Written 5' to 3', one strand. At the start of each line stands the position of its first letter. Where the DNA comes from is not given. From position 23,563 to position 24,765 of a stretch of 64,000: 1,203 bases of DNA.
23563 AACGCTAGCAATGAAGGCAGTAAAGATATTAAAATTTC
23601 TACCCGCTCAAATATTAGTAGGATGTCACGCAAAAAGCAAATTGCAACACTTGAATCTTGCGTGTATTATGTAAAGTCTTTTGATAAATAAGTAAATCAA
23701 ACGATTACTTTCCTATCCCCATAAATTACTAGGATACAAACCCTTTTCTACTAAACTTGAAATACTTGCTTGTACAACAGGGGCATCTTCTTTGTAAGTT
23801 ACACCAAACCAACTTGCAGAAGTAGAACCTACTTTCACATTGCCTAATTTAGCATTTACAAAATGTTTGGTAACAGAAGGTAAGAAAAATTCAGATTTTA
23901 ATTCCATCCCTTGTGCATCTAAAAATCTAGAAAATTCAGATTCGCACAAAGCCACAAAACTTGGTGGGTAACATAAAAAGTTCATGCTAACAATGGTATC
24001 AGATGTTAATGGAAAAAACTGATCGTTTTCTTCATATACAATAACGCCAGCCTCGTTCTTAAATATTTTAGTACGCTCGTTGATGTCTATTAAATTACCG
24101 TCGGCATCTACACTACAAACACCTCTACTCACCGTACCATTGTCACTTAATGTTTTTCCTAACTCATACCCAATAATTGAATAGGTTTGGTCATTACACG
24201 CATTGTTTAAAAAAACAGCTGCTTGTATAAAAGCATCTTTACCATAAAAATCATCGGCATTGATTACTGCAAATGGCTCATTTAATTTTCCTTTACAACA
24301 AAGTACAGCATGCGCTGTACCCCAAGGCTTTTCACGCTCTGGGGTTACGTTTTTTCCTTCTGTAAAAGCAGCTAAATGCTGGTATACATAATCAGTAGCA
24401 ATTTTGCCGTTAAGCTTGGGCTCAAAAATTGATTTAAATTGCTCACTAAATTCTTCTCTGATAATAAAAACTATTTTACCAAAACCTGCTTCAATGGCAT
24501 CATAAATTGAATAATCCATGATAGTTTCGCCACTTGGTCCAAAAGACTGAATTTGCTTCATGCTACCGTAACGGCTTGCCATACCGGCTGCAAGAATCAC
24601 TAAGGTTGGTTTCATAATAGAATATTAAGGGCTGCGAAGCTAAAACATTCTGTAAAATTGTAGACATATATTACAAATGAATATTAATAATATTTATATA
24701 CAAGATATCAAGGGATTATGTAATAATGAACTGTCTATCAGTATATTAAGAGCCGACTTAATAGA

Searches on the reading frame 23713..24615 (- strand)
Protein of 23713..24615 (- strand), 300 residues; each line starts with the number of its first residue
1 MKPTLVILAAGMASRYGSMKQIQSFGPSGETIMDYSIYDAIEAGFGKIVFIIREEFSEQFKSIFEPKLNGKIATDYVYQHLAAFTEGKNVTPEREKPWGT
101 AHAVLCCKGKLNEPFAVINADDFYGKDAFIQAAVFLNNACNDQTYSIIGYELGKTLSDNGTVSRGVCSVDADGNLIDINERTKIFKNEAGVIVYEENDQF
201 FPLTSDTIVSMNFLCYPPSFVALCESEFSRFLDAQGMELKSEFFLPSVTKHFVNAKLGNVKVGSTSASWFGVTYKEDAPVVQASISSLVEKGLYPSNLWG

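Call 56: search_protein_families(library=pfam, proteins=[window:23713-24615:-], max_evalue=0.001)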
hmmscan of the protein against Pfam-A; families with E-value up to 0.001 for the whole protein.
window:23713-24615:- (300 aa): 2 families
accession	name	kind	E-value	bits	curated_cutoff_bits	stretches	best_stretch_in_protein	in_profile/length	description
PF00483.29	NTP_transferase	-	3.3e-05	24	21.2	1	7-164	4-151/245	Nucleotidyl transferase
PF12804.13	NTP_transf_3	-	9.2e-05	23.1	27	1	6-55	2-49/160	MobA-like NTP transferase domain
